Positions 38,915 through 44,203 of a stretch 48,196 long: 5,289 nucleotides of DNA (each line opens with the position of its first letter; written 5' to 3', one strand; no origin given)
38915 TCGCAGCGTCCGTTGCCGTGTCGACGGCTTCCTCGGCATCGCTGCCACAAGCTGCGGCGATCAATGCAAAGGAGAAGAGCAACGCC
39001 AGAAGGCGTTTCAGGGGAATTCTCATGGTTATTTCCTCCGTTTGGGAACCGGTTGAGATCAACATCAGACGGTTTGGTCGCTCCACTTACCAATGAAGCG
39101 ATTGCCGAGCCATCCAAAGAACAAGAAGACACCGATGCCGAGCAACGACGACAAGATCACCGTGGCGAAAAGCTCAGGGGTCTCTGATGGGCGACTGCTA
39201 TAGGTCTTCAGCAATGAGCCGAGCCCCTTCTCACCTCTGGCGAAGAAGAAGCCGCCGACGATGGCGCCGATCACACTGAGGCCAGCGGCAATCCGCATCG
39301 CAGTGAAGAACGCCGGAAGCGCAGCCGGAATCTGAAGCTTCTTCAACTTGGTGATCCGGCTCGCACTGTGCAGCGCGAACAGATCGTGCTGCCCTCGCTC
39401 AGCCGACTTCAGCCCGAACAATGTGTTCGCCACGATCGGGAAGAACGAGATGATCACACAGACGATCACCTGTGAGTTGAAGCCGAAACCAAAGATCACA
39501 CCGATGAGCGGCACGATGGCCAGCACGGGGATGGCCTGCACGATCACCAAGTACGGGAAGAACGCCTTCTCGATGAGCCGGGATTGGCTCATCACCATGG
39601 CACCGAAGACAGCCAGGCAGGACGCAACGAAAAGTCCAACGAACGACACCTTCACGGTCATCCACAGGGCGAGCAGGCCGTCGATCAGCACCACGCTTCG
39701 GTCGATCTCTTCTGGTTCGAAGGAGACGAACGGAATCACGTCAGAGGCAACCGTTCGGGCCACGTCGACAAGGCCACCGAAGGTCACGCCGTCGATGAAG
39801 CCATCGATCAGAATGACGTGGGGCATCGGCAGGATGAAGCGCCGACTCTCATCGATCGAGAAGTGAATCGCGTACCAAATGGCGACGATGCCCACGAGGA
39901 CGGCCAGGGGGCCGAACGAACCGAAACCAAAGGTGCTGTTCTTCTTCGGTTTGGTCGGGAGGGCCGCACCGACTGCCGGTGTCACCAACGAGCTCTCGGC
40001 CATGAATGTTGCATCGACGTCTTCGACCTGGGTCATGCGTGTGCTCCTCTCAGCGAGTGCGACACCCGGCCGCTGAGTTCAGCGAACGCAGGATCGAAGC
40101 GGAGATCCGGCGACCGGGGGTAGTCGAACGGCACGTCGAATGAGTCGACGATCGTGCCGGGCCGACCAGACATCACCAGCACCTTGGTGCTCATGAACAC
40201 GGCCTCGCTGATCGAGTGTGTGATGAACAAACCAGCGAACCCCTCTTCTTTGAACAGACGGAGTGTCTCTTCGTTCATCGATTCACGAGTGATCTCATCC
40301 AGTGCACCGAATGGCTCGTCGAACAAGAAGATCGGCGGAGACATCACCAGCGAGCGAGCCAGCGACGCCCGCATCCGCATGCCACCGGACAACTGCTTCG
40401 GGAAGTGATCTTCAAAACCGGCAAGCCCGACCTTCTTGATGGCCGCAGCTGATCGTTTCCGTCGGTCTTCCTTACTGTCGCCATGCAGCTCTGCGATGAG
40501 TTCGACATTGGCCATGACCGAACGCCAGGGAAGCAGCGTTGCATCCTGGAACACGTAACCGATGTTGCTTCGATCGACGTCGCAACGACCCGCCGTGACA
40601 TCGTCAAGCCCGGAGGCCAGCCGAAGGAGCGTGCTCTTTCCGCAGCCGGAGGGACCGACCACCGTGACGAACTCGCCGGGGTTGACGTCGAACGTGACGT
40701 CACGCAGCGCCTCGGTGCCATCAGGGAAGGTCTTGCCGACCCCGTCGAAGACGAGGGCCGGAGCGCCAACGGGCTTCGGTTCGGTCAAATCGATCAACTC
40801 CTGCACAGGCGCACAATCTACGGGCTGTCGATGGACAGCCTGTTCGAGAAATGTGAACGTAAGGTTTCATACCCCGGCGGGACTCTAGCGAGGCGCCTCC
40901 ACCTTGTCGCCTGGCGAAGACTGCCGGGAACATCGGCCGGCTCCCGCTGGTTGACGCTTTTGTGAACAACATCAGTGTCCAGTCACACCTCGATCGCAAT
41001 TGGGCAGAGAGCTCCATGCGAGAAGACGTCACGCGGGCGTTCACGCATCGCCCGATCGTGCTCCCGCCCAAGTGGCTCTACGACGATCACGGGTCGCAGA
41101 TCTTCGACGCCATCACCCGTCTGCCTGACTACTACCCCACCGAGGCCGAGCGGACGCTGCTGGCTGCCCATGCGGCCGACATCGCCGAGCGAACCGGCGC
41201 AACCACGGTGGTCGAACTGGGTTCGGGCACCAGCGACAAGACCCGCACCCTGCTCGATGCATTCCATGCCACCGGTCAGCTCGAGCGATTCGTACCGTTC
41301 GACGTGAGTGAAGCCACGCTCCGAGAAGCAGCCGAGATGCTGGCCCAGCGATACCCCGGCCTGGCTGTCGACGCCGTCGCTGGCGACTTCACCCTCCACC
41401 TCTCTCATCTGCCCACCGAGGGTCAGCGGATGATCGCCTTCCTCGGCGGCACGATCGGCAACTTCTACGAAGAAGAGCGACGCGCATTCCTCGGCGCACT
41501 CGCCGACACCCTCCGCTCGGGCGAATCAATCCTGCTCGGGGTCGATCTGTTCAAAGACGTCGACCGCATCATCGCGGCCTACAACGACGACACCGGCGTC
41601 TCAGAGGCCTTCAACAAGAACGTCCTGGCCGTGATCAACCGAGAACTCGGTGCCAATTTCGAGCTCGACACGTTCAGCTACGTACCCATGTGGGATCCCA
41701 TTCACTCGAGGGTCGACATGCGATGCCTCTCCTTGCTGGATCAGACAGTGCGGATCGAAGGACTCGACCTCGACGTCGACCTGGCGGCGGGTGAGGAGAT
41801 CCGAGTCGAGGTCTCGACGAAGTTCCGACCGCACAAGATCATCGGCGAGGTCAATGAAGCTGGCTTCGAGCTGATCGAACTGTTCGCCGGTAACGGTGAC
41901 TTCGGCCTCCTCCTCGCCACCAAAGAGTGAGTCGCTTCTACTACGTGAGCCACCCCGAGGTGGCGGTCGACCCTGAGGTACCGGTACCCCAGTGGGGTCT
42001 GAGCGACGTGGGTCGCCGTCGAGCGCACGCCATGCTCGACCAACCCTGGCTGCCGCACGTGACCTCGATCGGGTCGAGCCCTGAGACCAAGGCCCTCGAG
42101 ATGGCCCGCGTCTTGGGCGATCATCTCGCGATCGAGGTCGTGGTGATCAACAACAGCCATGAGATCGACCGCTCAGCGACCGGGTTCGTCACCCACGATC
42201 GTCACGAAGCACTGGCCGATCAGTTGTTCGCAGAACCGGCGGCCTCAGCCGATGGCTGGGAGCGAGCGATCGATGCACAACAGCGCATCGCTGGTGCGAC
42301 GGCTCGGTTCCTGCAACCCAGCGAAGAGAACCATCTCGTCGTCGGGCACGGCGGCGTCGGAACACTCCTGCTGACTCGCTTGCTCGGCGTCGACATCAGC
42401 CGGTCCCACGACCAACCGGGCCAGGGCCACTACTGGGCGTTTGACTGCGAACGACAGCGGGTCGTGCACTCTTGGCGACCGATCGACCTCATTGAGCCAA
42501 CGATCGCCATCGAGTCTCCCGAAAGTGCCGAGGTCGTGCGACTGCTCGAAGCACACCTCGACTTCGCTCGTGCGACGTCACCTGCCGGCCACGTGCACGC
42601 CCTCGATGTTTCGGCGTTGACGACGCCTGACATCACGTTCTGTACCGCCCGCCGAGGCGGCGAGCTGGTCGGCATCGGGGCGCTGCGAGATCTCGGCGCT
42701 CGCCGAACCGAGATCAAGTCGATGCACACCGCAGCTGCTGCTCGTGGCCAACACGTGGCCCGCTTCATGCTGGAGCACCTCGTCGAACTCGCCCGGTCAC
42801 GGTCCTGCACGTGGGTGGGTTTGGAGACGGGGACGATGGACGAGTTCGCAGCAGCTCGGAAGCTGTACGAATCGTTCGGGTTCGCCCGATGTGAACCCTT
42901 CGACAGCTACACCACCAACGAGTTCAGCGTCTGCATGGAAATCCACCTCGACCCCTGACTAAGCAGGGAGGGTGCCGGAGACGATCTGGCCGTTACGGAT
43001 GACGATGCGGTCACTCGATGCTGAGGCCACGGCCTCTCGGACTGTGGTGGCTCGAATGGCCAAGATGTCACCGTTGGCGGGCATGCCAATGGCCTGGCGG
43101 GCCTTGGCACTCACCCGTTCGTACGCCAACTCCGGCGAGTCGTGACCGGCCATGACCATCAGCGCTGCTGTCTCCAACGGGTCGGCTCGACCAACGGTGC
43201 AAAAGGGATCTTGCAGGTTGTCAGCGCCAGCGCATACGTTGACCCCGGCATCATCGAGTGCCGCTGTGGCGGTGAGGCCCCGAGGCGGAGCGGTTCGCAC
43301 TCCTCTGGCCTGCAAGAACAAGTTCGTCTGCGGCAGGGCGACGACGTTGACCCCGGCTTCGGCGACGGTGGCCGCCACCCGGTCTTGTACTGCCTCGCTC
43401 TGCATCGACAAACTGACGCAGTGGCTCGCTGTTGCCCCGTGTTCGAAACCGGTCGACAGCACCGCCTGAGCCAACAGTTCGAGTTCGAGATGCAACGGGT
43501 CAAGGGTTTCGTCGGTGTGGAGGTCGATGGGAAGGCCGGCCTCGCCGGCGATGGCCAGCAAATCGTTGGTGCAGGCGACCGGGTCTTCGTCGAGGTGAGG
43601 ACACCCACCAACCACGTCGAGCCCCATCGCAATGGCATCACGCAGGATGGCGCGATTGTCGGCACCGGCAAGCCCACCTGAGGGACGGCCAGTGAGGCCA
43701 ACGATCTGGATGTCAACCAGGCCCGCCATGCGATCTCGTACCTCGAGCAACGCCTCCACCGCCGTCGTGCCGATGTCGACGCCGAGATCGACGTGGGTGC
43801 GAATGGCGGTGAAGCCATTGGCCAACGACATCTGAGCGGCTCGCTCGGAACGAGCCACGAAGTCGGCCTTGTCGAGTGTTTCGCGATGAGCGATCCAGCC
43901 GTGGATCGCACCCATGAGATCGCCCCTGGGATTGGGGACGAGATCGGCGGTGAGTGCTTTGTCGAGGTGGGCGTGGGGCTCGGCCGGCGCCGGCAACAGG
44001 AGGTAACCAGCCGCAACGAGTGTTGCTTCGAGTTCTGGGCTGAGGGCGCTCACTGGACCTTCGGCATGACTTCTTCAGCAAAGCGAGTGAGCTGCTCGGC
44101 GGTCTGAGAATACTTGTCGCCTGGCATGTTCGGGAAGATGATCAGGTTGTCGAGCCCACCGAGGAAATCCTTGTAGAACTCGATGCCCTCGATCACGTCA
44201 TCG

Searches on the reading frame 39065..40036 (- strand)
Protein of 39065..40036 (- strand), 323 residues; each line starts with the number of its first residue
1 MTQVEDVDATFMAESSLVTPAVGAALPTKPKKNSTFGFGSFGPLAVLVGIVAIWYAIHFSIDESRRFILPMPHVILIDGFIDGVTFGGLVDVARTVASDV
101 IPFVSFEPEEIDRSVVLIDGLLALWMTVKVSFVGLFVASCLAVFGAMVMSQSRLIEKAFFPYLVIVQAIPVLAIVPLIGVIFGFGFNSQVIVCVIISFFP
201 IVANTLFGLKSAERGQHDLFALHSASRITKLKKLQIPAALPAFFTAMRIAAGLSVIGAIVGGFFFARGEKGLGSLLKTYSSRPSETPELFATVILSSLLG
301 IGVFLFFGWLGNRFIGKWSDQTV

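Call 23: search_protein_families(library=pfam, proteins=[window:39065-40036:-], max_evalue=0.001)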
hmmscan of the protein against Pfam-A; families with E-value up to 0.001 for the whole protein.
window:39065-40036:- (323 aa): 1 family
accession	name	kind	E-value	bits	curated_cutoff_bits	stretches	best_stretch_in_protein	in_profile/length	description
PF00528.27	BPD_transp_1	-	9e-18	65.1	26.4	1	141-314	4-182/184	Binding-protein-dependent transport system inner membrane component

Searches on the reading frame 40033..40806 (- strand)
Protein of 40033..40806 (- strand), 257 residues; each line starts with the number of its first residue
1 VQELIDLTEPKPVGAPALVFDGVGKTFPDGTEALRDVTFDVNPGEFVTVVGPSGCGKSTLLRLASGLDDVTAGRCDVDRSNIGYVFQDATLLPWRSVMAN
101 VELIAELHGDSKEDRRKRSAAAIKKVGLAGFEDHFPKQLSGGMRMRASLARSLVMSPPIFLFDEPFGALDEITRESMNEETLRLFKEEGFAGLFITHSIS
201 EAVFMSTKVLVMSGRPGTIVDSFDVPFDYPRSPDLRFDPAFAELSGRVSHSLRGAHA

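Call 23: search_protein_families(library=pfam, proteins=[window:40033-40806:-], max_evalue=0.001)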
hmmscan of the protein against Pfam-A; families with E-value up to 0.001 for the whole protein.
window:40033-40806:- (257 aa): 2 families
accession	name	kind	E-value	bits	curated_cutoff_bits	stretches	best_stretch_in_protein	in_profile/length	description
PF00005.33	ABC_tran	-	2.7e-28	99.7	25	1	34-166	1-136/137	ABC transporter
PF13191.12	AAA_16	-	8.3e-06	26.8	32.6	1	39-153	20-124/167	AAA ATPase domain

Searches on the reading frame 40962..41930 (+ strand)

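Call 23: search_protein_families(library=pfam, proteins=[window:40962-41930:+], max_evalue=0.001)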
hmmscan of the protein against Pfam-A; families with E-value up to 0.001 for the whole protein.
window:40962-41930:+ (322 aa): 2 families
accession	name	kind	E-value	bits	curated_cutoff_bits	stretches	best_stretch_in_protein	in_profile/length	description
PF10017.15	Methyltransf_33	-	7.6e-99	331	23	1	19-319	1-302/304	Histidine-specific methyltransferase, SAM-dependent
PF13649.12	Methyltransf_25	-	0.00035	21.6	27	1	83-187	1-96/97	Methyltransferase domain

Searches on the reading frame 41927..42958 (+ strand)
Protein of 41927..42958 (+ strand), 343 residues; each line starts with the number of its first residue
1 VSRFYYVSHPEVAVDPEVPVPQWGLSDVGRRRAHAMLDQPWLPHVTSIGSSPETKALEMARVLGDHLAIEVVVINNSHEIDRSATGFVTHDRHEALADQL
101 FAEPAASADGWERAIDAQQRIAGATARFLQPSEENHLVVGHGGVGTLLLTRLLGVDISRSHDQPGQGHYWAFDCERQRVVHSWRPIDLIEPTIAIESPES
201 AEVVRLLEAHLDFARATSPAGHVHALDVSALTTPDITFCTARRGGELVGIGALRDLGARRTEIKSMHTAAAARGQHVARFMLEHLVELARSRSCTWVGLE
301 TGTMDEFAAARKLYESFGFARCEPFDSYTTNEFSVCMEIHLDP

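Call 23: search_protein_families(library=pfam, proteins=[window:41927-42958:+], max_evalue=0.001)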
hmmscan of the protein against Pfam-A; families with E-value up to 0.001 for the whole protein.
window:41927-42958:+ (343 aa): 4 families
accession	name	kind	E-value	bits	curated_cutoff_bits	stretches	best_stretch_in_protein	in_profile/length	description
PF00583.31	Acetyltransf_1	-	2.1e-12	47.8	20.7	1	222-319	20-116/116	Acetyltransferase (GNAT) family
PF13508.13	Acetyltransf_7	-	1.6e-09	38.5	27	1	236-320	3-83/84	Acetyltransferase (GNAT) domain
PF00300.27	His_Phos_1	-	2e-09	37.8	21.7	1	24-161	24-167/194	Histidine phosphatase superfamily (branch 1)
PF13673.13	Acetyltransf_10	-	5e-06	27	23.6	1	233-324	28-112/128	Acetyltransferase (GNAT) domain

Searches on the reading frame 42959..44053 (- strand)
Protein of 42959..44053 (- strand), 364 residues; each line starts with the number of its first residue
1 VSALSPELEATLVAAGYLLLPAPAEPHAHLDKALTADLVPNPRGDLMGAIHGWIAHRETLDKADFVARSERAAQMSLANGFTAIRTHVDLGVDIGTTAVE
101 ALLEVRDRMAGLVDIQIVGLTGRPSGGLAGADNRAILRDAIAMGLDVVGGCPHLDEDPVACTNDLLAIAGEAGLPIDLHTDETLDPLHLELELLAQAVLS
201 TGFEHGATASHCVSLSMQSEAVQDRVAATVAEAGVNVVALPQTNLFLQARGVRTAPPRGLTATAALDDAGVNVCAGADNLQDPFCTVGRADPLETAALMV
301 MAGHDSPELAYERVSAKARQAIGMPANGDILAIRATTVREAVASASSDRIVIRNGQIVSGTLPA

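Call 62: search_protein_families(library=pfam, proteins=[window:42959-44053:-], max_evalue=0.001)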
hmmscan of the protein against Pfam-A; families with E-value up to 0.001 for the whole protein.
window:42959-44053:- (364 aa): 1 family
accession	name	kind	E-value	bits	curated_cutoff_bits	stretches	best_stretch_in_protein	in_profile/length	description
PF07969.17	Amidohydro_3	-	6.2e-14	52.8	29.7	1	69-322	161-424/472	Amidohydrolase family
